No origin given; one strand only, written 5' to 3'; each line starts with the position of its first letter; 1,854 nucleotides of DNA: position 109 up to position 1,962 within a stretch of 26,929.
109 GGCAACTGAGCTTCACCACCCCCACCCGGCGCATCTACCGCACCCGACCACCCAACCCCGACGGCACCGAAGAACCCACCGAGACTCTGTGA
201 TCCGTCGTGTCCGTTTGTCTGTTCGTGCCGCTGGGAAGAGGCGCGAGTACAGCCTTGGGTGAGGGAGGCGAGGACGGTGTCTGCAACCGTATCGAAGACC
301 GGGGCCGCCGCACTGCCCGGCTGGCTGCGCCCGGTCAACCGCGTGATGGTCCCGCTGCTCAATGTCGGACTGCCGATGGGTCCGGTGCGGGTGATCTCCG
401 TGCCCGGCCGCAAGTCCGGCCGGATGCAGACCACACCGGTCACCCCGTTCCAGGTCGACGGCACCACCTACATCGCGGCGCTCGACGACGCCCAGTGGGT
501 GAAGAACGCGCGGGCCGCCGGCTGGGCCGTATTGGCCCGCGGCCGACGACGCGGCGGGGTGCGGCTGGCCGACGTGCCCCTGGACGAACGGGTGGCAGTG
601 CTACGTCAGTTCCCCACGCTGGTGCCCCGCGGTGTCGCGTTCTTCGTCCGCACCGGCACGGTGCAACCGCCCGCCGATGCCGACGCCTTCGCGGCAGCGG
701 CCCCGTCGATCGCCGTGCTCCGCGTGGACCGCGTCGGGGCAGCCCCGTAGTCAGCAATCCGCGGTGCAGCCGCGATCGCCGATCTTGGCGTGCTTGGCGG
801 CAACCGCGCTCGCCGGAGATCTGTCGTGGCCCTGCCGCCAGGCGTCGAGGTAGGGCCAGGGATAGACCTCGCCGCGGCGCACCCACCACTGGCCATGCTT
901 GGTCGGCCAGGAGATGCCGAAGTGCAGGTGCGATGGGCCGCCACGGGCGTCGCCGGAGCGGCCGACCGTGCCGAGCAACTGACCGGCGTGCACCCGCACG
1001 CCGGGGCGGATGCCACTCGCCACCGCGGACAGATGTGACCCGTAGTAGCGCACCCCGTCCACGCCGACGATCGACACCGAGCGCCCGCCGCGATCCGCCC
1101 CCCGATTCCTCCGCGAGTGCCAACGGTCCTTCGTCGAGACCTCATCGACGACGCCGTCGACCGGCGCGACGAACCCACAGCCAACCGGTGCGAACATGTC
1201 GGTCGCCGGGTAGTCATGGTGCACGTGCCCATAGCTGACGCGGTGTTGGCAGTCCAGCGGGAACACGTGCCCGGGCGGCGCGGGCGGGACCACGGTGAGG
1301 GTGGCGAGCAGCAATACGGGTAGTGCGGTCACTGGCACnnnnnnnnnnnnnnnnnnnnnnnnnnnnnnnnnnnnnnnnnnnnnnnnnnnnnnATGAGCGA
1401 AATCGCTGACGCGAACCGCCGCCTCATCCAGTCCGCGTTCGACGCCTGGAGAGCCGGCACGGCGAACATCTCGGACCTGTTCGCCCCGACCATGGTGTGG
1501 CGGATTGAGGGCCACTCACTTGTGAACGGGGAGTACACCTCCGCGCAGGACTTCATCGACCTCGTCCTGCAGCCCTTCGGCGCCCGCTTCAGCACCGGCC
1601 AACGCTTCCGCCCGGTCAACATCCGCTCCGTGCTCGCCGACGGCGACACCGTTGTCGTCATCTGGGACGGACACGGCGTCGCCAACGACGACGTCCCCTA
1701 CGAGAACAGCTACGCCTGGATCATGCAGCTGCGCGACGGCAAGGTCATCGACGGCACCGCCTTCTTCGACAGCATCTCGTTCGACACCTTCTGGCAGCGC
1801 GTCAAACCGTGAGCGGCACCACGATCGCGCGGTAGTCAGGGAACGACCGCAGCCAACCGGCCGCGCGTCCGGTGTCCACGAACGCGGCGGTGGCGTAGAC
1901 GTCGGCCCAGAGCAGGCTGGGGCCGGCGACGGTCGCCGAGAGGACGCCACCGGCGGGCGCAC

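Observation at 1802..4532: Translationally coupled FRE-like flavocytochrome / FMN-binding protein / ApbE operon (extracytoplasmic flavinylation and electron-transfer module) downstream of an AraC regulator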

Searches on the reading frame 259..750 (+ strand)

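Call 3: search_protein_families(library=pfam, proteins=[window:259-750:+], max_evalue=0.01)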
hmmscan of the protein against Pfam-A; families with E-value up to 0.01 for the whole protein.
window:259-750:+ (163 aa): 1 family
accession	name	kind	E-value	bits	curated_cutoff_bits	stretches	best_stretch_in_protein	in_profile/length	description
PF04075.20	F420H2_quin_red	-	0.00015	22.3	22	1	38-121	20-107/130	F420H(2)-dependent quinone reductase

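Call 4: search_protein_families(library=ncbifam, proteins=[window:259-750:+], max_evalue=0.01)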
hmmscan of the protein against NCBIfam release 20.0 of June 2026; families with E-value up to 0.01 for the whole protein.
window:259-750:+ (163 aa): 1 family
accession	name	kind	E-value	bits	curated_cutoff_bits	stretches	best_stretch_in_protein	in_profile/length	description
TIGR00026.1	hi_GC_TIGR00026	subfamily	3e-09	37.6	46.35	1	41-124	7-93/111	nitroreductase family deazaflavin-dependent oxidoreductase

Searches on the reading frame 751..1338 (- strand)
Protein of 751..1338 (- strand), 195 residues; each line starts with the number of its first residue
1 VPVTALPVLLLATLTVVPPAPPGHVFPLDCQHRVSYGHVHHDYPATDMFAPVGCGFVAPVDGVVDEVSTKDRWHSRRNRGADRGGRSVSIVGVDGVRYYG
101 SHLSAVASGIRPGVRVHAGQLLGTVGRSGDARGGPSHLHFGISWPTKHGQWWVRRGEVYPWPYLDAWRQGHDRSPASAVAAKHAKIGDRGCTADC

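Call 3: search_protein_families(library=pfam, proteins=[window:751-1338:-], max_evalue=0.01)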
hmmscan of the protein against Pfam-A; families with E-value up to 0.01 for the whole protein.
window:751-1338:- (195 aa): 1 family
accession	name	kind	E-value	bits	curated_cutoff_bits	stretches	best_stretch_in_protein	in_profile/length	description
PF01551.29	Peptidase_M23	-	8.8e-10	39.1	28.7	1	45-144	5-89/96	Peptidase family M23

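Call 4: search_protein_families(library=ncbifam, proteins=[window:751-1338:-], max_evalue=0.01)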
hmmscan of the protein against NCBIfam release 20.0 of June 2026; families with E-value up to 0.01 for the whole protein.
window:751-1338:- (195 aa): 2 families
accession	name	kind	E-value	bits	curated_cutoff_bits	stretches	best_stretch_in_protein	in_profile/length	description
NF052530.1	Heli_ShapePgp3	exception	9.1e-05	21.7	300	1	33-143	157-252/270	peptidoglycan metallopeptidase Pgp3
NF004799.0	PRK06148.1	subfamily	0.00079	17.5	1128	1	45-147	443-542/1015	hypothetical protein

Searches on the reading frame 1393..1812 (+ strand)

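Call 3: search_protein_families(library=pfam, proteins=[window:1393-1812:+], max_evalue=0.01)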
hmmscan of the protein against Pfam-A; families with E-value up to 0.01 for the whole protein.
window:1393-1812:+ (139 aa): 1 family
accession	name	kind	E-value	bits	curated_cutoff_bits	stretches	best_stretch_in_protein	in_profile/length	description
PF12680.13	SnoaL_2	-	9.5e-10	39.4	27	1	14-119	3-100/102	SnoaL-like domain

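Call 4: search_protein_families(library=ncbifam, proteins=[window:1393-1812:+], max_evalue=0.01)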
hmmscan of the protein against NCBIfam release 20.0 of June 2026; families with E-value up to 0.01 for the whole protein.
window:1393-1812:+ (139 aa): 0 families
